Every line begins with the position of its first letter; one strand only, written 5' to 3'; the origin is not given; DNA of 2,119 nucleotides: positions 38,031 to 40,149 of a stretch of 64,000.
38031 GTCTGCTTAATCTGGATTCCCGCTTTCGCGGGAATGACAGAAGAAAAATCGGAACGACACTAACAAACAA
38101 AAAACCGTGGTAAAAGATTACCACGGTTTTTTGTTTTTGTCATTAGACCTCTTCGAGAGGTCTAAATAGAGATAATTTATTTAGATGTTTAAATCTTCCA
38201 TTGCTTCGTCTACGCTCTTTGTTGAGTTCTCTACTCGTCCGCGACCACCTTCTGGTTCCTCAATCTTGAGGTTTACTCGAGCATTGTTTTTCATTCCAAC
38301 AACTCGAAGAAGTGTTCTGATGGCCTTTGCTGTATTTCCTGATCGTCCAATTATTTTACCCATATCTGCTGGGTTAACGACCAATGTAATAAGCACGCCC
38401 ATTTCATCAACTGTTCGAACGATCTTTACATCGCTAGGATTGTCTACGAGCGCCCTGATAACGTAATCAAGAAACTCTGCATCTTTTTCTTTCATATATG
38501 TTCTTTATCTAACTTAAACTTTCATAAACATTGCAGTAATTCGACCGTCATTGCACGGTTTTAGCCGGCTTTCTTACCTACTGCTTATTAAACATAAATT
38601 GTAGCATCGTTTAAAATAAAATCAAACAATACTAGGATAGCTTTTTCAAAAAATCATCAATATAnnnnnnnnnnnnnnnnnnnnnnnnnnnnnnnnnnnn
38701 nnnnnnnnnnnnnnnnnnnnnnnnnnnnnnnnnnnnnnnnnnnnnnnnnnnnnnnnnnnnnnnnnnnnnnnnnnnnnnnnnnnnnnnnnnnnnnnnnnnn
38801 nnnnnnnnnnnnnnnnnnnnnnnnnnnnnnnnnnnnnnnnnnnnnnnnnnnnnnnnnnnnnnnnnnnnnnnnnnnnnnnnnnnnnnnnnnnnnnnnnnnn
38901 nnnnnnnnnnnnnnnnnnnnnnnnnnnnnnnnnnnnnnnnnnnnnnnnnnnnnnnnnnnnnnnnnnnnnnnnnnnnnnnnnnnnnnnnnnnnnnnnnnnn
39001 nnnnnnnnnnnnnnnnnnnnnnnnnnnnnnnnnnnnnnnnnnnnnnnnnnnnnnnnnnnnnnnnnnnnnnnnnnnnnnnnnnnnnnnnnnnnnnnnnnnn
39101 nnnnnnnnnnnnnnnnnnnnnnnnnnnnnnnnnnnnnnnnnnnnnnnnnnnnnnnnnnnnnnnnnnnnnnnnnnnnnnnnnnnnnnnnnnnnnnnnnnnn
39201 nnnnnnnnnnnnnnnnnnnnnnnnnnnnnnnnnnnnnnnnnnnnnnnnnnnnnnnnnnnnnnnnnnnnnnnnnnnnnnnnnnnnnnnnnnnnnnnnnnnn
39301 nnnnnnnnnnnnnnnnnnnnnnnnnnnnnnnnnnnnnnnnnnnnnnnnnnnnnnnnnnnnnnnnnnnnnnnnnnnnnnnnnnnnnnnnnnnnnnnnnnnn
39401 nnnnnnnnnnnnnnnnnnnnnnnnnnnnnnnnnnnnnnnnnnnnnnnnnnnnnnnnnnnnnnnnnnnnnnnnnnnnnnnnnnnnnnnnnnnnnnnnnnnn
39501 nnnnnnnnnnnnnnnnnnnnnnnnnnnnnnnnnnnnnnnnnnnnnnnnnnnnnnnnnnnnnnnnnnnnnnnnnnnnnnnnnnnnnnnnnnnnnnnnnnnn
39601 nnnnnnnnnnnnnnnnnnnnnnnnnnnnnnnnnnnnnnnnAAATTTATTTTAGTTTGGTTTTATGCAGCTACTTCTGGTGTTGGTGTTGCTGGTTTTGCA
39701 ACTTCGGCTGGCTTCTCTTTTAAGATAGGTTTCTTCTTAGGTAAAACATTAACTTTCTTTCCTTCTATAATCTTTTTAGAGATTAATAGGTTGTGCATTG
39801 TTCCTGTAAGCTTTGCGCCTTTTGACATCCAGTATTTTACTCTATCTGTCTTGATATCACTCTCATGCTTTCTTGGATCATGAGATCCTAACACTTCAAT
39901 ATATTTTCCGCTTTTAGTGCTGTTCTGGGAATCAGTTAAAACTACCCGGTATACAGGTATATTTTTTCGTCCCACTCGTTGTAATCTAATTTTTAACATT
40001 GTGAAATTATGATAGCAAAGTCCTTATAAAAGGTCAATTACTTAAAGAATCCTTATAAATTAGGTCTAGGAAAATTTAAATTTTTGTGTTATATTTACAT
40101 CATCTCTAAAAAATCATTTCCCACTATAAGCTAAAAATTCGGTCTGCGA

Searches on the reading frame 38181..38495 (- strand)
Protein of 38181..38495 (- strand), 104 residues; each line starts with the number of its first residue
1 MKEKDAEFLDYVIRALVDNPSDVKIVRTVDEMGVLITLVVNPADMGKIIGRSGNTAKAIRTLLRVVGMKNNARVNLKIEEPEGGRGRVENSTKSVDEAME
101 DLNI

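Call 56: search_protein_families(library=pfam, proteins=[window:38181-38495:-], max_evalue=0.001)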
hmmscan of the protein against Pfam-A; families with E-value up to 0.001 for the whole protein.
window:38181-38495:- (104 aa): 2 families
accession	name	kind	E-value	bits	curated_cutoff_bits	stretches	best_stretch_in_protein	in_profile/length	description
PF13083.13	KH_KhpA-B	-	4.3e-19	68.6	32.1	1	7-78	2-73/73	KhpA/KhpB, KH domain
PF07650.23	KH_2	-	0.00057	20.1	22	1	35-80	26-72/78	KH domain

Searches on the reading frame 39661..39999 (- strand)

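Call 56: search_protein_families(library=pfam, proteins=[window:39661-39999:-], max_evalue=0.001)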
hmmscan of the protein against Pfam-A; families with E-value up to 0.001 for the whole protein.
window:39661-39999:- (112 aa): 1 family
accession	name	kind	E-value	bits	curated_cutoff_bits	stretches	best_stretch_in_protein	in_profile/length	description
PF00886.24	Ribosomal_S16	-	7.7e-17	61.4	27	1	8-65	1-62/62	Ribosomal protein S16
